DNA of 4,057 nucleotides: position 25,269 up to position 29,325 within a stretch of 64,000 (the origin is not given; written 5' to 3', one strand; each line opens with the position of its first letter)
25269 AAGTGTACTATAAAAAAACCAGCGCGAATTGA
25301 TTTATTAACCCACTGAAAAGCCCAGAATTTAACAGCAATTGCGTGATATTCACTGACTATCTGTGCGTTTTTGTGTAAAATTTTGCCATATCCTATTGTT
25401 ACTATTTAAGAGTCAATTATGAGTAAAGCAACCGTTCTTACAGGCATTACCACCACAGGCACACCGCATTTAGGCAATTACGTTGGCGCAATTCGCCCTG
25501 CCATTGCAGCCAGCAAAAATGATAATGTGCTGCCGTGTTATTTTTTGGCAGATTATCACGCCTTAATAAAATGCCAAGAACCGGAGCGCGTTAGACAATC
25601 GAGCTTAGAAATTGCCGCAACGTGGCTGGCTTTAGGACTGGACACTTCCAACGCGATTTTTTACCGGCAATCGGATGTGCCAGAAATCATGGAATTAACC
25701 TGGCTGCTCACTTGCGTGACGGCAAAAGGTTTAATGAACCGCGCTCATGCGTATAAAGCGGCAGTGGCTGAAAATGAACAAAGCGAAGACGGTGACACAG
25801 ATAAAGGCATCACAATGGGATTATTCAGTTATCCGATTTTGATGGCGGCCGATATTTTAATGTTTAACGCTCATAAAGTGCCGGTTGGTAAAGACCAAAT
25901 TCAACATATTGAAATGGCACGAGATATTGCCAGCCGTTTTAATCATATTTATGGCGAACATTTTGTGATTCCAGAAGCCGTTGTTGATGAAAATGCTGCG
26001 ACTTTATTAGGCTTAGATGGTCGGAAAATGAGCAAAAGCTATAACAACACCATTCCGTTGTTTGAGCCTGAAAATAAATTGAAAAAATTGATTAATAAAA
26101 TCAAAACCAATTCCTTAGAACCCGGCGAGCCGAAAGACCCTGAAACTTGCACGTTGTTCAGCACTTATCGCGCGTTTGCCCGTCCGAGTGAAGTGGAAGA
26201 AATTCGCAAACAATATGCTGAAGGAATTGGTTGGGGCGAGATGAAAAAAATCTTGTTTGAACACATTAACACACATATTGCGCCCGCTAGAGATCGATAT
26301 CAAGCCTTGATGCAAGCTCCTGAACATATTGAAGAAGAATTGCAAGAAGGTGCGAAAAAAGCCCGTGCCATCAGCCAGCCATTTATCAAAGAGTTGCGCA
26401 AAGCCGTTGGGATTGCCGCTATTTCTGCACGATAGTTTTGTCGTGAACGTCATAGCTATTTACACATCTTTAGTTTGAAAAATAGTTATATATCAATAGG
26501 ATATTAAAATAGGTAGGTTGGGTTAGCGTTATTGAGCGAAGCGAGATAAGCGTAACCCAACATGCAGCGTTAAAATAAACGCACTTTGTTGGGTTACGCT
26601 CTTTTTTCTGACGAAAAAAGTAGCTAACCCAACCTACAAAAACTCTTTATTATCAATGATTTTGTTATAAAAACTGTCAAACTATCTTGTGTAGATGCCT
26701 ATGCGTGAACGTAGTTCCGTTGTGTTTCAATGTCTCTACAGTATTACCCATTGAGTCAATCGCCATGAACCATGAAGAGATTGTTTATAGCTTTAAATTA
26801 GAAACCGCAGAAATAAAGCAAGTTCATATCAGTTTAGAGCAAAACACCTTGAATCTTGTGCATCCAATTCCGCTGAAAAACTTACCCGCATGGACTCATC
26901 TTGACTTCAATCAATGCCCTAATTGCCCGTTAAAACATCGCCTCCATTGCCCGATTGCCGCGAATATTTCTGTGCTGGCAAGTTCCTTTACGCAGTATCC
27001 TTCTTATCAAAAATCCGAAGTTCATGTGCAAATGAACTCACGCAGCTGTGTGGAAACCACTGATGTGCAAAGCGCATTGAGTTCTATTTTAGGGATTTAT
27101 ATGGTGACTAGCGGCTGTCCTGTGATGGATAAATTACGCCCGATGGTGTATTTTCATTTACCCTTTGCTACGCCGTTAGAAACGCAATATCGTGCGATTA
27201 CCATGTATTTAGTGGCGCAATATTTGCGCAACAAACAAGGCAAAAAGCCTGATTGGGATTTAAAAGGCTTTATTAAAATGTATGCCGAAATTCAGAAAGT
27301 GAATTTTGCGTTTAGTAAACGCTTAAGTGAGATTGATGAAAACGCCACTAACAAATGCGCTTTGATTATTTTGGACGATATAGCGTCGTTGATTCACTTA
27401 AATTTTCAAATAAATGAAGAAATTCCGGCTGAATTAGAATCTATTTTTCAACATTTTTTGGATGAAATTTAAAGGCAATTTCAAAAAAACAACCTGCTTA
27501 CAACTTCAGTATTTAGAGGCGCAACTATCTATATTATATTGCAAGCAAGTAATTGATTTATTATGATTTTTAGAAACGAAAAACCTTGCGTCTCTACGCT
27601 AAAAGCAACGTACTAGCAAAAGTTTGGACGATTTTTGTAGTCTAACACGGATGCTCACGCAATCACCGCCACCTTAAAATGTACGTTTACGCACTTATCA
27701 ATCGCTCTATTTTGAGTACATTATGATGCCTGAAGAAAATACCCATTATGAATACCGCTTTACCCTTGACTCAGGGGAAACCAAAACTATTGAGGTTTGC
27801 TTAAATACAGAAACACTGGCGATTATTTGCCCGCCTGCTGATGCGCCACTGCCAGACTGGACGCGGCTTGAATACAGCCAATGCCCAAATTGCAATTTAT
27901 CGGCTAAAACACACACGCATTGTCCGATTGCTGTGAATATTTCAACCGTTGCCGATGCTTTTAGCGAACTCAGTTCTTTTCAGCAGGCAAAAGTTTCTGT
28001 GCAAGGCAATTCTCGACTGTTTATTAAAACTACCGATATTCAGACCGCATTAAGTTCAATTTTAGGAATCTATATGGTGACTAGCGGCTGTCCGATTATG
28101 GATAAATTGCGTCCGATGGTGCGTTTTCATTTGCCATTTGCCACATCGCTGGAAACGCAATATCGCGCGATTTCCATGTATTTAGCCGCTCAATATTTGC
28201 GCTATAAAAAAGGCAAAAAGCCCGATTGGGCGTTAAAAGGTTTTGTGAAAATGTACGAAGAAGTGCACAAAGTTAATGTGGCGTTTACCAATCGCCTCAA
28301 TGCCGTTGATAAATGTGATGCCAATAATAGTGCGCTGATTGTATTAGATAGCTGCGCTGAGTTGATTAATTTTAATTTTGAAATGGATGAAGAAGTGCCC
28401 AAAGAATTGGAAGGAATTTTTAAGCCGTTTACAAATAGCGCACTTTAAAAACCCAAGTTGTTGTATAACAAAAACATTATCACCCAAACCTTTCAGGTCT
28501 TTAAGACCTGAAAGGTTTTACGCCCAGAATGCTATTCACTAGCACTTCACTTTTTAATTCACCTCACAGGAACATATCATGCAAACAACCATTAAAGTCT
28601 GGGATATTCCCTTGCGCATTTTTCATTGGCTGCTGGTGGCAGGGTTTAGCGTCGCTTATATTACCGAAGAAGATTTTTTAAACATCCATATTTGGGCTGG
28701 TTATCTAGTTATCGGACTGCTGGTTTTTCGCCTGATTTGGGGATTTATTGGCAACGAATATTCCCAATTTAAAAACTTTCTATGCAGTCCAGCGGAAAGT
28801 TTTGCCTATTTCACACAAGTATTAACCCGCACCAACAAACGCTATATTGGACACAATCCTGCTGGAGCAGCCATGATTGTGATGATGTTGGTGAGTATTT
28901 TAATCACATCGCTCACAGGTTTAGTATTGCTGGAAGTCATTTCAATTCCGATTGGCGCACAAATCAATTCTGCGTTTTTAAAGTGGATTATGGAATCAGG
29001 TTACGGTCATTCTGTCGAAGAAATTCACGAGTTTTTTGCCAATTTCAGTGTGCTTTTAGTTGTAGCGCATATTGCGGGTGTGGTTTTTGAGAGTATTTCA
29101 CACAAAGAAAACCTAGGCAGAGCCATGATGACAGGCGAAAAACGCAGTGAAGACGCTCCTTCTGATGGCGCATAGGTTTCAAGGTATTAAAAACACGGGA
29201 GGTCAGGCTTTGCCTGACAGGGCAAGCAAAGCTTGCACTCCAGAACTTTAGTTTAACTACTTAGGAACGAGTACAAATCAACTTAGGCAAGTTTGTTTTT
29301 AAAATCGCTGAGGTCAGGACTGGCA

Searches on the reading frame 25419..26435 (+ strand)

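Call 58: search_protein_families(library=pfam, proteins=[window:25419-26435:+], max_evalue=0.0001)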
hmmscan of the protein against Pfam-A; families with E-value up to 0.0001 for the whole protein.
window:25419-26435:+ (338 aa): 1 family
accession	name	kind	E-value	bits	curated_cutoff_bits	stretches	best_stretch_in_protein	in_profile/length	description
PF00579.31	tRNA-synt_1b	-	1.5e-55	189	21.1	1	3-285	5-289/292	tRNA synthetases class I (W and Y)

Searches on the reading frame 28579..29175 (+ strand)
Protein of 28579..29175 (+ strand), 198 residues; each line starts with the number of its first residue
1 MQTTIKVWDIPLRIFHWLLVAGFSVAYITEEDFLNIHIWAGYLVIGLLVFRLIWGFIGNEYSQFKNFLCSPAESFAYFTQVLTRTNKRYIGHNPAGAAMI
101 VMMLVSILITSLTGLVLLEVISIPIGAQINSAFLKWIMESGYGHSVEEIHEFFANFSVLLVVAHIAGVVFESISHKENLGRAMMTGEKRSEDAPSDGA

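Call 58: search_protein_families(library=pfam, proteins=[window:28579-29175:+], max_evalue=0.0001)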
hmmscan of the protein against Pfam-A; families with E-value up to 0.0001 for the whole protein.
window:28579-29175:+ (198 aa): 2 families
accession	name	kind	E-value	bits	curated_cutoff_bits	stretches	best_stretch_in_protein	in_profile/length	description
PF01292.26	Ni_hydr_CYTB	-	2.7e-27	96.1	30.1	1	7-186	1-179/179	Prokaryotic cytochrome b561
PF14358.11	DUF4405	-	5.4e-05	24.1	26.7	0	101-166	4-63/66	Domain of unknown function (DUF4405)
